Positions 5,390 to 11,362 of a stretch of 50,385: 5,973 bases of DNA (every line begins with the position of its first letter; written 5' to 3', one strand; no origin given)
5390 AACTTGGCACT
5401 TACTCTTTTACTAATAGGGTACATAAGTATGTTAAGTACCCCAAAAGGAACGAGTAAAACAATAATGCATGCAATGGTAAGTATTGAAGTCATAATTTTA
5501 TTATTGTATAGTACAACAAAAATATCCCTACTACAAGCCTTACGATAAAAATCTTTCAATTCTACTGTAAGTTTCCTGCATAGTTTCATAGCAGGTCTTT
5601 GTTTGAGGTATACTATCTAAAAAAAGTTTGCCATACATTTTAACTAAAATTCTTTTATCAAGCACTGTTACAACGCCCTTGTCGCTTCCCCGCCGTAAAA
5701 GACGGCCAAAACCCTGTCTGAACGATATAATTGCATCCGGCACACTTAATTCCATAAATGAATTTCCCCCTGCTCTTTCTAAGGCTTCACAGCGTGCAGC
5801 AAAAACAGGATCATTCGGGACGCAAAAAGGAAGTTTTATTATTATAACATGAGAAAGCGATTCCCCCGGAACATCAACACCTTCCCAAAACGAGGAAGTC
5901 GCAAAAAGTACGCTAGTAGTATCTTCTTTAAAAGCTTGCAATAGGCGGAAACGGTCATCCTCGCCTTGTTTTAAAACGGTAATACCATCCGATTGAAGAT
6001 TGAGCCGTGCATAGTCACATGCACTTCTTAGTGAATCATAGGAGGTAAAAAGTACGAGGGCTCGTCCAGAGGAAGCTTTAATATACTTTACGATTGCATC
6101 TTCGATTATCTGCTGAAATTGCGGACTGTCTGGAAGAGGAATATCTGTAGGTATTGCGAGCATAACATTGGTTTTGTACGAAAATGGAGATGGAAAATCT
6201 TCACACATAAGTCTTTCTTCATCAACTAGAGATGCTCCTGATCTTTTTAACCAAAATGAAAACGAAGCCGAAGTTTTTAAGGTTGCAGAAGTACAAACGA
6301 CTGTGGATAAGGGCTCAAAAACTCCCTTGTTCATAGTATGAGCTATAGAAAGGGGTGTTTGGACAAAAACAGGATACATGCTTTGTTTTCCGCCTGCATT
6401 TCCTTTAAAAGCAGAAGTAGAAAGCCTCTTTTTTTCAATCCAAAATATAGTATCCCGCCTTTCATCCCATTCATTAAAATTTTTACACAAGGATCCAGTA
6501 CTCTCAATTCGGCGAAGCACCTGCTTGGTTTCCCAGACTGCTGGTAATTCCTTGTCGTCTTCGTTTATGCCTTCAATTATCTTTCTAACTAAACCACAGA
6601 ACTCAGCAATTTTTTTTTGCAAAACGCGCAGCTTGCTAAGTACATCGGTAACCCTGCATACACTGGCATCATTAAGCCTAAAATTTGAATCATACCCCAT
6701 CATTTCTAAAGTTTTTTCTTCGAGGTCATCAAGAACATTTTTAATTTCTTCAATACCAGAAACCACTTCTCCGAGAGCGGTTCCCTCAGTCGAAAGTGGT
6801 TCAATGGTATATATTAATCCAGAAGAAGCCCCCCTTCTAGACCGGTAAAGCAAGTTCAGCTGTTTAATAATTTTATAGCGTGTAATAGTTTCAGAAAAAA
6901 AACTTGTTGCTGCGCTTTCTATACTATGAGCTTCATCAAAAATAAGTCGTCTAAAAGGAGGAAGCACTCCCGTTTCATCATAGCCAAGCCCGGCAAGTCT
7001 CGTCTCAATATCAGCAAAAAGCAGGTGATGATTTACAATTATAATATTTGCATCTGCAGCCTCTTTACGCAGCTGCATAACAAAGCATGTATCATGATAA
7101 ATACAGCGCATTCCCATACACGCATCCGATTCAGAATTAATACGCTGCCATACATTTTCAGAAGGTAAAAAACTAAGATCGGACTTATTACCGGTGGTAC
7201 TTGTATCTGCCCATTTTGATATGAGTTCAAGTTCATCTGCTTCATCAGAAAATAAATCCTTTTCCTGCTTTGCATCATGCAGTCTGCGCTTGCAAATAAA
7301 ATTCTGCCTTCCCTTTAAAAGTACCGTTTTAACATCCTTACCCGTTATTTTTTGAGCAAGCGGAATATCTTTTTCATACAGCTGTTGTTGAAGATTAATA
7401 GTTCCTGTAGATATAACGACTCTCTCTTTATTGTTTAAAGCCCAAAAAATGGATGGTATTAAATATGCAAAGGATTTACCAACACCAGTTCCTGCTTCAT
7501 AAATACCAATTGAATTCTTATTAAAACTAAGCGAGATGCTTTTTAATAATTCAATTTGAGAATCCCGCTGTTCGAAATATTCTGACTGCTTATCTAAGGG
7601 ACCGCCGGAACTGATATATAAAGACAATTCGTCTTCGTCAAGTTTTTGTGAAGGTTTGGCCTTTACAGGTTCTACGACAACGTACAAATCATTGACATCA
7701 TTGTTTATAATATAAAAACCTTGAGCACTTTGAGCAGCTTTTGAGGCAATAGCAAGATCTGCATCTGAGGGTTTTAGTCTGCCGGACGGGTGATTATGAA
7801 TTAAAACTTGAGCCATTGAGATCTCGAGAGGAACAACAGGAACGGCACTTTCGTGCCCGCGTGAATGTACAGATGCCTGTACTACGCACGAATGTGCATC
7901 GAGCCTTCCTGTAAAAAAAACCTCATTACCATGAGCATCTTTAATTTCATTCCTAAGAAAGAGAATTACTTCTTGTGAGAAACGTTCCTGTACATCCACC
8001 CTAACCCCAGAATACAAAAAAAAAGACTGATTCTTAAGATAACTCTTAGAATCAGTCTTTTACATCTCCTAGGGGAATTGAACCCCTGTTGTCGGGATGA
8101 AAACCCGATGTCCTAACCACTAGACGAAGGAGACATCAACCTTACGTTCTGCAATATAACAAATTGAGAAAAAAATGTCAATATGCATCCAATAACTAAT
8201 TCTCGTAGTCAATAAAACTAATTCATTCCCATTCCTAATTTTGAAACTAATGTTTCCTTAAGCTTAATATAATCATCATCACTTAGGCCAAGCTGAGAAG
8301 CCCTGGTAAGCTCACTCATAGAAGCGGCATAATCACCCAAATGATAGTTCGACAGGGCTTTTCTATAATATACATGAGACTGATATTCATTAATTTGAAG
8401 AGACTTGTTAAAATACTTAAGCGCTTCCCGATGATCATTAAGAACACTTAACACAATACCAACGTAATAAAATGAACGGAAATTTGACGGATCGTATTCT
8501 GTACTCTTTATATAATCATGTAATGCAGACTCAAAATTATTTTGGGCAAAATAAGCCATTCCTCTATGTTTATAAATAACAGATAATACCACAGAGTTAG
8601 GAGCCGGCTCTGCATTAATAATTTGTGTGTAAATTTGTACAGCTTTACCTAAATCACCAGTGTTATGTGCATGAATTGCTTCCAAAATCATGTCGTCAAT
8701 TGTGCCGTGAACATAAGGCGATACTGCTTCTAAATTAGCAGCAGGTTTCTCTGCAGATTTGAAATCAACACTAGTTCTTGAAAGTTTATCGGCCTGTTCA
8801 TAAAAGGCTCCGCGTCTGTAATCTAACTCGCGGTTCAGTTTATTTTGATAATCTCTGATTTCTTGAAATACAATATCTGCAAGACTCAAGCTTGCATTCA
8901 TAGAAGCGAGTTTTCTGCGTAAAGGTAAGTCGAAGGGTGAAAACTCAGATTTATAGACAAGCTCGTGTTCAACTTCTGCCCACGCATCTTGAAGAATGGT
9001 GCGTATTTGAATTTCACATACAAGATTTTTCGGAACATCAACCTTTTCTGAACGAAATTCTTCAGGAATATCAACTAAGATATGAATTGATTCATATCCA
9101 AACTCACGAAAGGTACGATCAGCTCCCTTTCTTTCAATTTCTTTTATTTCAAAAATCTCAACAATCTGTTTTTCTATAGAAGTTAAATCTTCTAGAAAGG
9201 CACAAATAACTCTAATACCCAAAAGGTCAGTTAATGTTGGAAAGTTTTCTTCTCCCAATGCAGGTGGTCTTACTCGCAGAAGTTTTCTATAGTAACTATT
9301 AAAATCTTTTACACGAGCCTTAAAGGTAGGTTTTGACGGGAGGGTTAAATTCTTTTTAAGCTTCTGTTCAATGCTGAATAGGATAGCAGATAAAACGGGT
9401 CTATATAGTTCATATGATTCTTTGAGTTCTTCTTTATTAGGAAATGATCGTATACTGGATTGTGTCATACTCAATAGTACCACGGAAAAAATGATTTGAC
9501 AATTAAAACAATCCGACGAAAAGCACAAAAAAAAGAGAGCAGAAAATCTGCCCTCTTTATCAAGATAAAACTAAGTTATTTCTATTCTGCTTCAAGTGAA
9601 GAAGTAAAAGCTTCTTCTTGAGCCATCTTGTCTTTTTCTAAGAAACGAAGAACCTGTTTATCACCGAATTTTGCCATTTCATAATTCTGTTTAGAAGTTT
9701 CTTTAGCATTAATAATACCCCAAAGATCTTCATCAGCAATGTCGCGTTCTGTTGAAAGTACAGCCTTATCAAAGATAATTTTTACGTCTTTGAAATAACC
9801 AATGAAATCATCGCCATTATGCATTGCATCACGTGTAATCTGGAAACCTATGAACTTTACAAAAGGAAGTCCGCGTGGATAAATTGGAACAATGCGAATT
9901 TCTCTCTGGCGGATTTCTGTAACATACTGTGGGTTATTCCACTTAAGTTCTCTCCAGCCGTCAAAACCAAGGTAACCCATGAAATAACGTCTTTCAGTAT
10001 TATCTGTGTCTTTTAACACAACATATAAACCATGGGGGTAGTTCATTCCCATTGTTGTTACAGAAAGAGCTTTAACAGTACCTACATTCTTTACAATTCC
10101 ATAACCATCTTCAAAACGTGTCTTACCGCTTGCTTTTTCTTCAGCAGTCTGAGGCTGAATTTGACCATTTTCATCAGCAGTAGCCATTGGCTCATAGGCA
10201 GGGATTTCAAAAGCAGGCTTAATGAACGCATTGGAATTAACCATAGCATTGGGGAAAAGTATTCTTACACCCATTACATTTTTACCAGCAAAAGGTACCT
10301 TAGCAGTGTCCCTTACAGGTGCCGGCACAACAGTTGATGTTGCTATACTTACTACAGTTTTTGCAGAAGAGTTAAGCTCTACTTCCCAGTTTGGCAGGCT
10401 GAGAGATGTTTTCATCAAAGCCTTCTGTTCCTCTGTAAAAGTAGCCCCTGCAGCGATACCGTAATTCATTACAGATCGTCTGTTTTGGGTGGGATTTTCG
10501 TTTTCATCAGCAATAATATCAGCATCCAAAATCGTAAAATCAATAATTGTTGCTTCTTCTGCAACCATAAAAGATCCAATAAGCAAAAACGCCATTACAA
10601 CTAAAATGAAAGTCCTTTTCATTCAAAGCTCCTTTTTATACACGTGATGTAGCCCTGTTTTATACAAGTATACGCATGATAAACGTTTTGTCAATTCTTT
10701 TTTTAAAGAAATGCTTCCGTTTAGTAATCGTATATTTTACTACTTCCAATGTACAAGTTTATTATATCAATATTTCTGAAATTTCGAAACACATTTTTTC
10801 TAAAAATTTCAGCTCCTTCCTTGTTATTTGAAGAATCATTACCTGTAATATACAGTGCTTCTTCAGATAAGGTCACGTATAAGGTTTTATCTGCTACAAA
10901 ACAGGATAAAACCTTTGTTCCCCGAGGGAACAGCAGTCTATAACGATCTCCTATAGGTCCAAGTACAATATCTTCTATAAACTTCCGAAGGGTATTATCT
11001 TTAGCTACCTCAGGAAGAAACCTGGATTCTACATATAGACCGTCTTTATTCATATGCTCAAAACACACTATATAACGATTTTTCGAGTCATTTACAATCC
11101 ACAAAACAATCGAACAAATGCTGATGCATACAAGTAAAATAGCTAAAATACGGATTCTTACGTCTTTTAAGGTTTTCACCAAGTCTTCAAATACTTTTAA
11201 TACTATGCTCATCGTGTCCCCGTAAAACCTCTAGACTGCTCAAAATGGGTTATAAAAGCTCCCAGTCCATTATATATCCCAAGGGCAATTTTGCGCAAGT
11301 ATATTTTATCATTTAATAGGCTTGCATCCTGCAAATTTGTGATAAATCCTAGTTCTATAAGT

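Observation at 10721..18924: Six-gene translationally coupled operon joins a radical-SAM/SPASM enzyme and nucleotide-sugar machinery to a cell-wall amidase, next to flaA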

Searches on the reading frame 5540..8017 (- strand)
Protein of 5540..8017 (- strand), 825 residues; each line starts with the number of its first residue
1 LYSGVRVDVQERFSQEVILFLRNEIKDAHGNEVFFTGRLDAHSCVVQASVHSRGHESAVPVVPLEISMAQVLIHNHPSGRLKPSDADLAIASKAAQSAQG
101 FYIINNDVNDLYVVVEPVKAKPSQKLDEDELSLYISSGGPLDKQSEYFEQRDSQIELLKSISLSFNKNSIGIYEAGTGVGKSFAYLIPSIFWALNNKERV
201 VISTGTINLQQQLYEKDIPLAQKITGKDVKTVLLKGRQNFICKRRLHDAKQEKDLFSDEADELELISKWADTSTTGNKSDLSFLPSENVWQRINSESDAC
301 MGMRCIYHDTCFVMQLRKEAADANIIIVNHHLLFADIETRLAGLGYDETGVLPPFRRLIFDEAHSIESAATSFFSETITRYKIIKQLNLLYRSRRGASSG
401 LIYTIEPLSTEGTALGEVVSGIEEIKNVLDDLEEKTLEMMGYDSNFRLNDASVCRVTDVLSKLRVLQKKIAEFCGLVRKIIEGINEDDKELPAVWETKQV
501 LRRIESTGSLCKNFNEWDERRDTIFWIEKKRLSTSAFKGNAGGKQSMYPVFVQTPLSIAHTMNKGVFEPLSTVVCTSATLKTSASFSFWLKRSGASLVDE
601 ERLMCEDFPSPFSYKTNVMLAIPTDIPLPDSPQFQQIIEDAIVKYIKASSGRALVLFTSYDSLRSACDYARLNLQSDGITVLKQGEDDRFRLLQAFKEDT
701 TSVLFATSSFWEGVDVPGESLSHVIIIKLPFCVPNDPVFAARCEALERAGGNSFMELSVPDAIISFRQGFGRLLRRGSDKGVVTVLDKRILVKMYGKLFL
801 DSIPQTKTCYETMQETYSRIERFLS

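Call 28: search_protein_families(library=pfam, proteins=[window:5540-8017:-], max_evalue=0.0001)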
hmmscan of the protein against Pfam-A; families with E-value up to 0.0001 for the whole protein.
window:5540-8017:- (825 aa): 5 families
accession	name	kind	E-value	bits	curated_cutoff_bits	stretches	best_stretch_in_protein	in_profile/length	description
PF13307.12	Helicase_C_2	-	1.3e-45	155.9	25.3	1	642-805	1-169/170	Helicase C-terminal domain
PF04002.20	RadC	-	9.7e-09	35.6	22.1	1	14-101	4-98/121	RadC-like JAB domain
PF00270.35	DEAD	-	9.8e-08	32.3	26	0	172-236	18-82/167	DEAD/DEAH box helicase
PF00271.37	Helicase_C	-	1.2e-05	25.9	23.5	1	641-733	5-96/110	Helicase conserved C-terminal domain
PF04851.21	ResIII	-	2.4e-05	24.7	22.5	0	149-369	3-140/164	Type III restriction enzyme, res subunit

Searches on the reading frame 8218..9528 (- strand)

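Call 4: search_protein_families(library=pfam, proteins=[window:8218-9528:-], max_evalue=0.01)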
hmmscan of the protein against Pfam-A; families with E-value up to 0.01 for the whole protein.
window:8218-9528:- (436 aa): 14 families
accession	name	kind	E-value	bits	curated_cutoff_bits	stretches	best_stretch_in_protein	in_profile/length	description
PF04607.23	RelA_SpoT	-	9.3e-22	77.9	27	1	72-195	2-111/113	Region found in RelA / SpoT proteins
PF00515.34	TPR_1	-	1.6e-15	56.6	27.8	2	318-349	3-34/34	Tetratricopeptide repeat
PF07719.23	TPR_2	-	5.4e-15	54.6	27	2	319-349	4-34/34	Tetratricopeptide repeat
PF13181.12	TPR_8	-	8.6e-12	44.7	25.7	0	321-349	6-34/34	Tetratricopeptide repeat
PF13424.12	TPR_12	-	1.1e-07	32.4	30.1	0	285-344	11-73/77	Tetratricopeptide repeat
PF13432.12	TPR_16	-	1.6e-07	32.1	32.7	1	323-380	4-61/65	Tetratricopeptide repeat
PF13414.12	TPR_11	-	4.1e-06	26.8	26.8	1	323-359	1-37/42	TPR repeat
PF13431.12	TPR_17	-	0.00011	22.6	24.4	0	339-370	2-33/34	Tetratricopeptide repeat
PF13174.12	TPR_6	-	0.00015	22.6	26.3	0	386-408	2-24/33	Tetratricopeptide repeat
PF25575.1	TPR_BSK1_C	-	0.00018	21.8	42.2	1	287-354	52-115/118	Serine/threonine-protein kinase BSK1-like, TPR repeats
PF13371.12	TPR_9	-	0.00028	21.3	35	0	363-413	8-58/73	Tetratricopeptide repeat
PF14559.12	TPR_19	-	0.0023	18.6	25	0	364-424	5-65/68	Tetratricopeptide repeat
PF25064.1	ARM_TT21_5th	-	0.0028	18.4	27.8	0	291-386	15-108/117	TT21 fifth ARM repeats domain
PF13374.12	TPR_10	-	0.0035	17.8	27.5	0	323-342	9-28/42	Tetratricopeptide repeat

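Call 5: search_protein_families(library=ncbifam, proteins=[window:8218-9528:-], max_evalue=0.01)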
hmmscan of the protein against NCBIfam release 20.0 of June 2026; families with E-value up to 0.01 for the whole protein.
window:8218-9528:- (436 aa): 15 families
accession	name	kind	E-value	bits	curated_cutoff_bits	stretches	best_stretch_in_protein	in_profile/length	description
NF053588.1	GTPPhKinYjbM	equivalog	4.8e-17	62.4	320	1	70-213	41-179/201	GTP diphosphokinase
NF040959.1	MamA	equivalog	5e-13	48.9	200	1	266-413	60-202/204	magnetosome protein MamA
TIGR00990.1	3a0801s09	subfamily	3.5e-10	39.1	757.25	1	316-413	331-428/615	mitochondrial import receptor subunit TOM70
TIGR02917.1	PEP_TPR_lipo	equivalog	1.7e-07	29.5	312.2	1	322-413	267-358/899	XrtA/PEP-CTERM system TPR-repeat protein PrsT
NF047371.1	FlcA_CTERM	equivalog_domain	1.9e-07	30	300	1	271-411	395-534/646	periplasmic flagellar collar protein FlcA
TIGR02552.1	LcrH_SycD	equivalog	3.2e-06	26.9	104.8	1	315-426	18-128/136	SycD/LcrH family type III secretion system chaperone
NF053607.1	CHU_0125_OmpA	equivalog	4.2e-06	25.5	620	1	319-430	22-132/639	CHU_0125 family OmpA-like outer membrane integrity protein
NF002725.1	PRK02603.1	equivalog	4.1e-05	23.6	143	0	317-383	36-105/173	photosystem I assembly protein Ycf3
TIGR02521.1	type_IV_pilW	equivalog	4.7e-05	23.1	154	1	316-386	31-101/234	type IV pilus biogenesis/stability protein PilW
NF052312.1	T9SS_PorW_SprE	equivalog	0.00045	19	250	1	290-401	229-338/716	type IX secretion system periplasmic lipoprotein PorW/SprE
TIGR00691.1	spoT_relA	subfamily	0.00047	18.6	499.2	1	36-185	178-307/687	RelA/SpoT family protein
NF008391.2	PRK11189.1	equivalog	0.00069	19.2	250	1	318-412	67-161/297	lipoprotein NlpI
NF047507.1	TPR_BatC_Lepto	exception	0.00083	18.9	175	0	286-349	67-129/214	TPR repeat-containing protein BatC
NF047558.1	TPR_END_plus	domain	0.0017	18.3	32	0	354-381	3-30/56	TPR end-of-group domain-containing protein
NF033762.1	social_mot_Tgl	equivalog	0.0088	15.4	225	0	325-398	40-112/252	social motility TPR repeat lipoprotein Tgl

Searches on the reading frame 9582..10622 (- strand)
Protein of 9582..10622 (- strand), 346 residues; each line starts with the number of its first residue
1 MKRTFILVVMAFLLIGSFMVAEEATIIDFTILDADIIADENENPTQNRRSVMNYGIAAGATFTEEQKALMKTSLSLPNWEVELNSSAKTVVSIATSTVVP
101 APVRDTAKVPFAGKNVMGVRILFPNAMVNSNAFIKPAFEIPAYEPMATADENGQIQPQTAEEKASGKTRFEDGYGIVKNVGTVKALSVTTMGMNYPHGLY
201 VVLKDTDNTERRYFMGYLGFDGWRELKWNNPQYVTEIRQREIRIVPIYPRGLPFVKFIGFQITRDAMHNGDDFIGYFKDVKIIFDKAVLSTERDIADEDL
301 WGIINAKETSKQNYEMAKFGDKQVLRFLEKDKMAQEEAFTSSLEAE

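Call 4: search_protein_families(library=pfam, proteins=[window:9582-10622:-], max_evalue=0.01)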
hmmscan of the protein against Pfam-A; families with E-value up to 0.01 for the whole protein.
window:9582-10622:- (346 aa): 1 family
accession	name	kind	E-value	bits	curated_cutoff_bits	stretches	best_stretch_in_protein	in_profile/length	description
PF04620.18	FlaA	-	9.5e-77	258.2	25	1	45-292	3-229/230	Flagellar filament outer layer protein Flaa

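Call 5: search_protein_families(library=ncbifam, proteins=[window:9582-10622:-], max_evalue=0.01)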
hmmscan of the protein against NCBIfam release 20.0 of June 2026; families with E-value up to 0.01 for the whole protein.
window:9582-10622:- (346 aa): 2 families
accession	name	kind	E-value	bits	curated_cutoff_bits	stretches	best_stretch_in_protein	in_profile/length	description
NF047846.1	FlagFilOutFlaA2Lepto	equivalog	4e-06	26.4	440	1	181-287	120-218/231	flagellar filament outer layer protein FlaA2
NF047845.1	FlagFilOutFlaA1Lepto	equivalog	6.8e-05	22.4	500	1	105-285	109-268/306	flagellar filament outer layer protein FlaA1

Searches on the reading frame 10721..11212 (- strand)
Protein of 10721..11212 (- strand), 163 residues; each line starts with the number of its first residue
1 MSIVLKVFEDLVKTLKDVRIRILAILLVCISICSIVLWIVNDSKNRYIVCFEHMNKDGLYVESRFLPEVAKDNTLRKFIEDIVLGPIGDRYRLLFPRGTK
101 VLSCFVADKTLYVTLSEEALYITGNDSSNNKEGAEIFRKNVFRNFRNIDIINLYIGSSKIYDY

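Call 4: search_protein_families(library=pfam, proteins=[window:10721-11212:-], max_evalue=0.01)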
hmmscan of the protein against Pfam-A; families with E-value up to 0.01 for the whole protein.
window:10721-11212:- (163 aa): 1 family
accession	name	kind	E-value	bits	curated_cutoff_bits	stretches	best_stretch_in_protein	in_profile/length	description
PF10646.14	Germane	-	3.2e-06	28.1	23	1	64-128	20-85/117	Sporulation and spore germination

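Call 5: search_protein_families(library=ncbifam, proteins=[window:10721-11212:-], max_evalue=0.01)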
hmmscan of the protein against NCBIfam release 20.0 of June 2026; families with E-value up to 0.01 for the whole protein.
window:10721-11212:- (163 aa): 0 families

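Call 96: search_protein_families(library=padloc, proteins=[window:10721-11212:-], max_evalue=0.001)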
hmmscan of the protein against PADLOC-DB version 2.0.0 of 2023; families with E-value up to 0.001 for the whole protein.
window:10721-11212:- (163 aa): 0 families
